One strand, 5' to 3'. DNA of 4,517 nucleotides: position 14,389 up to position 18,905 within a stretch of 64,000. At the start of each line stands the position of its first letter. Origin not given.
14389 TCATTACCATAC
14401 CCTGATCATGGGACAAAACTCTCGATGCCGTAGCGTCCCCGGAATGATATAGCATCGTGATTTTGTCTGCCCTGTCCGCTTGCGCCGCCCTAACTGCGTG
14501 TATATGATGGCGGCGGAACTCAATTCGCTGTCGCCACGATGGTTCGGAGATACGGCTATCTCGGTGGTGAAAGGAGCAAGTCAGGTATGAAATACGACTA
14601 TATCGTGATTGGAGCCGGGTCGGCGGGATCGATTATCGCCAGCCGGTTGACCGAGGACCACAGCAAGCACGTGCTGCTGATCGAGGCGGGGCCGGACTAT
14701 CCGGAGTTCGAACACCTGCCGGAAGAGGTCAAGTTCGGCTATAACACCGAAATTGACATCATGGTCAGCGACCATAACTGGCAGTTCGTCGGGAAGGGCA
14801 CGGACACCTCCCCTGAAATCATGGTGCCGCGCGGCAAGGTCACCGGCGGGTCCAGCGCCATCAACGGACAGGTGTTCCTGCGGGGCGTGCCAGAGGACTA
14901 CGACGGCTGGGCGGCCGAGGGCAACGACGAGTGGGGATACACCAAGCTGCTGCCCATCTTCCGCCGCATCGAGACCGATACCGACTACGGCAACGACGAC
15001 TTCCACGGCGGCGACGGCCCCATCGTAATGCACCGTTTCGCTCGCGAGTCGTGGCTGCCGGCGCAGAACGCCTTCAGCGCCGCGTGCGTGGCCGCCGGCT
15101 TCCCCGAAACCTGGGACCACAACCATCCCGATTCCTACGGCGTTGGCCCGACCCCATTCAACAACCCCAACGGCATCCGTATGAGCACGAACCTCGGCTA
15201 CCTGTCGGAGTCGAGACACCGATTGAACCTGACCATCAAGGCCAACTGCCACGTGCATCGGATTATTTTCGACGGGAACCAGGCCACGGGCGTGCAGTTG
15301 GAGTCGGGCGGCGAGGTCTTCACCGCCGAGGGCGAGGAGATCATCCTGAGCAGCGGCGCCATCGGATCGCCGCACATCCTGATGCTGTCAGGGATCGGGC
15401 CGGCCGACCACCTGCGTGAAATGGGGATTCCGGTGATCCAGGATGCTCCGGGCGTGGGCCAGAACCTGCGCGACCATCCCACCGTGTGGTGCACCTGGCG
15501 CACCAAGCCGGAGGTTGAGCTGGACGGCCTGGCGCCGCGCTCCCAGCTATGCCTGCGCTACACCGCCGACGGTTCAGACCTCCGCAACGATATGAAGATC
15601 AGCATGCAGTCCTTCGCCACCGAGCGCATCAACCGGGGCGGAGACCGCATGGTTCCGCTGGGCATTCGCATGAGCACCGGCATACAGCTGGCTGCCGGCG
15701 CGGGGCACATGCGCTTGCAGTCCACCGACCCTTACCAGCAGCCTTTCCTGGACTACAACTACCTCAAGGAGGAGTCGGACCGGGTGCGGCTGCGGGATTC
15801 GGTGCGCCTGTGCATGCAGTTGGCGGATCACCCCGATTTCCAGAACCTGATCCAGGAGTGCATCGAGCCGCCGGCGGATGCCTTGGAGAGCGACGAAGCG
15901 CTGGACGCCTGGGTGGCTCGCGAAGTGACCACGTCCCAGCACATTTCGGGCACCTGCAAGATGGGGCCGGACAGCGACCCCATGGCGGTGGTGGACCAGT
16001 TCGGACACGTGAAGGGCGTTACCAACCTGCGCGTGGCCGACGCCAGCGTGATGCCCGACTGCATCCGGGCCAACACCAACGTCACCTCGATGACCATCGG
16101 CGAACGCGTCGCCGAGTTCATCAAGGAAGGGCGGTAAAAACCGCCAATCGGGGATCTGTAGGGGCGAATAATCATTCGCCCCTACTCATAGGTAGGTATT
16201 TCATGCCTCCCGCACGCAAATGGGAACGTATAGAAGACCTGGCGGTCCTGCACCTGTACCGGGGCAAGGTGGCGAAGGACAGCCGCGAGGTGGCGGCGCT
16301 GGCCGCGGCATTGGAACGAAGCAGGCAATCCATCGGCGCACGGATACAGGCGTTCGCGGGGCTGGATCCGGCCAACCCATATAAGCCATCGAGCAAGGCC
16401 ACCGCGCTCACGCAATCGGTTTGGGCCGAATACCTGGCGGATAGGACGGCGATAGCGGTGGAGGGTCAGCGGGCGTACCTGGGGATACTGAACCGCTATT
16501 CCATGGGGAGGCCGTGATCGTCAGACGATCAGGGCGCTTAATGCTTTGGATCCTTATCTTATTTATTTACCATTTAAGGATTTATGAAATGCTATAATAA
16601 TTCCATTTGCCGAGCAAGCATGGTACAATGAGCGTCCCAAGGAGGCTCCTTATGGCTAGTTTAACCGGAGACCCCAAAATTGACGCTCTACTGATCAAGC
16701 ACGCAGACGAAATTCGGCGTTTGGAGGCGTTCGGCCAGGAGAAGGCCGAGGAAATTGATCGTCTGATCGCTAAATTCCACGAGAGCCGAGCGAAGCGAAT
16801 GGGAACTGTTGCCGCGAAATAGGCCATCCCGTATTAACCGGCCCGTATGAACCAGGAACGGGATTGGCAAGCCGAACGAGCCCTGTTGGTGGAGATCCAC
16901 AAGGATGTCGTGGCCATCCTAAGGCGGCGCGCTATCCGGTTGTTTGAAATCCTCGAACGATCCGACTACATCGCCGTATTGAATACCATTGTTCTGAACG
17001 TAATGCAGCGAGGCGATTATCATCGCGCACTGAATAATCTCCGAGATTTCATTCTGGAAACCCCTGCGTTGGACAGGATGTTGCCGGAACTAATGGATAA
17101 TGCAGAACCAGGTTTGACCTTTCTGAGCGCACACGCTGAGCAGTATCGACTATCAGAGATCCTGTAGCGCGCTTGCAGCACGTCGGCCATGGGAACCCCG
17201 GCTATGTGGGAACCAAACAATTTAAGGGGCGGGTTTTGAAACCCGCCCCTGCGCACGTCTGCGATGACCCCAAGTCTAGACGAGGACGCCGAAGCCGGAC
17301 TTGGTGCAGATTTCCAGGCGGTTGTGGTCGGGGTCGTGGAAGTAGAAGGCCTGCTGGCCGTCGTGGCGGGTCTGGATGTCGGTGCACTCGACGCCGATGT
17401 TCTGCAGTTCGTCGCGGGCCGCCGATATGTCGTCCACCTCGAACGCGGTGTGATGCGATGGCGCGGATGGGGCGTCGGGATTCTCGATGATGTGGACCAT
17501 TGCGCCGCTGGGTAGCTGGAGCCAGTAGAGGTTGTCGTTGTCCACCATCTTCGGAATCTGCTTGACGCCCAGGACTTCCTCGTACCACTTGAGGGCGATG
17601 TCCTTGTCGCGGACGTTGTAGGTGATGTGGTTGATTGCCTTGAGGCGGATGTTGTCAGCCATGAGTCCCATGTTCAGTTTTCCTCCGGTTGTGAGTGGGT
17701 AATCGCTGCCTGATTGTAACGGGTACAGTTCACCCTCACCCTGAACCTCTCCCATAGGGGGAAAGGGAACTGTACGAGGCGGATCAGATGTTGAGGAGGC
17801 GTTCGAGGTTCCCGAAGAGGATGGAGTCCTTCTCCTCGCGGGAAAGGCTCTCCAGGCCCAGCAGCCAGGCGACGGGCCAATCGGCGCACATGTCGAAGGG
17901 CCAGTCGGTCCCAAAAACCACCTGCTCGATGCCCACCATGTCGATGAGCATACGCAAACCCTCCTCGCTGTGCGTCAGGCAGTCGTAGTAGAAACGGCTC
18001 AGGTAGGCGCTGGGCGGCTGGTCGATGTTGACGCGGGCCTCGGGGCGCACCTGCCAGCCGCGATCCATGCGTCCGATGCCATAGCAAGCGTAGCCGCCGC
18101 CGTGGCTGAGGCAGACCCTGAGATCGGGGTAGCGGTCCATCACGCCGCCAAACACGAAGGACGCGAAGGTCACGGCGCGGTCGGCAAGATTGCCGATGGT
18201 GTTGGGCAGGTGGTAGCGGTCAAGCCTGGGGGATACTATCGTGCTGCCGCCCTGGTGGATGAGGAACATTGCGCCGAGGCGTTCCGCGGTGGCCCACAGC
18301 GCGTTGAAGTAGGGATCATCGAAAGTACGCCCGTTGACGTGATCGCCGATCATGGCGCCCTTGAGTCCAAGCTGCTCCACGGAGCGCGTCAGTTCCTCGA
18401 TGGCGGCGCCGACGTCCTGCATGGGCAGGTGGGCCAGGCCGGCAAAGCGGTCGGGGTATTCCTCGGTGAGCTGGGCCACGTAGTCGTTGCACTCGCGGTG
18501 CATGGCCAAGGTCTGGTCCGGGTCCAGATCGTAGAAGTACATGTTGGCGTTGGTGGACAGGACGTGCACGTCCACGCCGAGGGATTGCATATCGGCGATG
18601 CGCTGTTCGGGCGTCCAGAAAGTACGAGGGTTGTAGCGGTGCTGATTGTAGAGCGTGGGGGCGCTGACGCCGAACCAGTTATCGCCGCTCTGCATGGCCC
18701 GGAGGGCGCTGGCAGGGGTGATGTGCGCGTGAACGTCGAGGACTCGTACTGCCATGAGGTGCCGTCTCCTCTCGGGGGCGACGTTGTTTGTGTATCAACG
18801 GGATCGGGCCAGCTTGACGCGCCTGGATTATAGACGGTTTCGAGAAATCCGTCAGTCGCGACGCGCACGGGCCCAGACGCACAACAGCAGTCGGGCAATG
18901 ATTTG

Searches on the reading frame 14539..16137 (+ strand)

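Call 68: search_protein_families(library=pfam, proteins=[window:14539-16137:+], max_evalue=0.0001)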
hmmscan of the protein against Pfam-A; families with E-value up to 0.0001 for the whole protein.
window:14539-16137:+ (532 aa): 2 families
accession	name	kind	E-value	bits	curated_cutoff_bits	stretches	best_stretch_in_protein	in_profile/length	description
PF00732.25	GMC_oxred_N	-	2.2e-44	152.3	23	1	19-314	1-217/218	GMC oxidoreductase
PF05199.19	GMC_oxred_C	-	2.8e-33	115.8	24.6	1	388-521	4-139/139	GMC oxidoreductase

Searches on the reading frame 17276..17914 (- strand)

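Call 68: search_protein_families(library=pfam, proteins=[window:17276-17914:-], max_evalue=0.0001)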
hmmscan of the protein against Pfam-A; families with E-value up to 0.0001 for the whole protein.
window:17276-17914:- (212 aa): 4 families
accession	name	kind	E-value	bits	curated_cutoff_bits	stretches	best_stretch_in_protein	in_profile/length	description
PF00903.31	Glyoxalase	-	4.2e-16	59.9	20.6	1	94-202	2-121/121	Glyoxalase/Bleomycin resistance protein/Dioxygenase superfamily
PF13669.12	Glyoxalase_4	-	1.6e-09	38.4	27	1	95-186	1-104/109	Glyoxalase/Bleomycin resistance protein/Dioxygenase superfamily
PF12681.13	Glyoxalase_2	-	4.7e-07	30.2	30.1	1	99-204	6-115/118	Glyoxalase-like domain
PF18029.7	Glyoxalase_6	-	2.9e-05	25.1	23.6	1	97-203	2-106/106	Glyoxalase-like domain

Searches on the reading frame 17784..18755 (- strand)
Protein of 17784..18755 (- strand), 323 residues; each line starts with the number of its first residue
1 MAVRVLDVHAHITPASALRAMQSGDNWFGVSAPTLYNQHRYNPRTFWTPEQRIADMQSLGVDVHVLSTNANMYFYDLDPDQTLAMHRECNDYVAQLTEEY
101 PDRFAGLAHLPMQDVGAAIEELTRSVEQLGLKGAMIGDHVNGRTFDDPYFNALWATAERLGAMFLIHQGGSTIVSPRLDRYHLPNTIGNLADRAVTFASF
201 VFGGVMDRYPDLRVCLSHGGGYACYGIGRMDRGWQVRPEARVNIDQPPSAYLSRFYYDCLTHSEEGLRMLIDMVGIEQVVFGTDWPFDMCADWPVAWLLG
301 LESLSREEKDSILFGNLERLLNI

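Call 36: search_protein_families(library=pfam, proteins=[window:17784-18755:-], max_evalue=0.001)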
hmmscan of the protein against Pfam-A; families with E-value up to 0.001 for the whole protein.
window:17784-18755:- (323 aa): 1 family
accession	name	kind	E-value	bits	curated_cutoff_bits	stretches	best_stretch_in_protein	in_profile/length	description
PF04909.20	Amidohydro_2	-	2.9e-38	132.7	26.4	1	7-322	2-288/289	Amidohydrolase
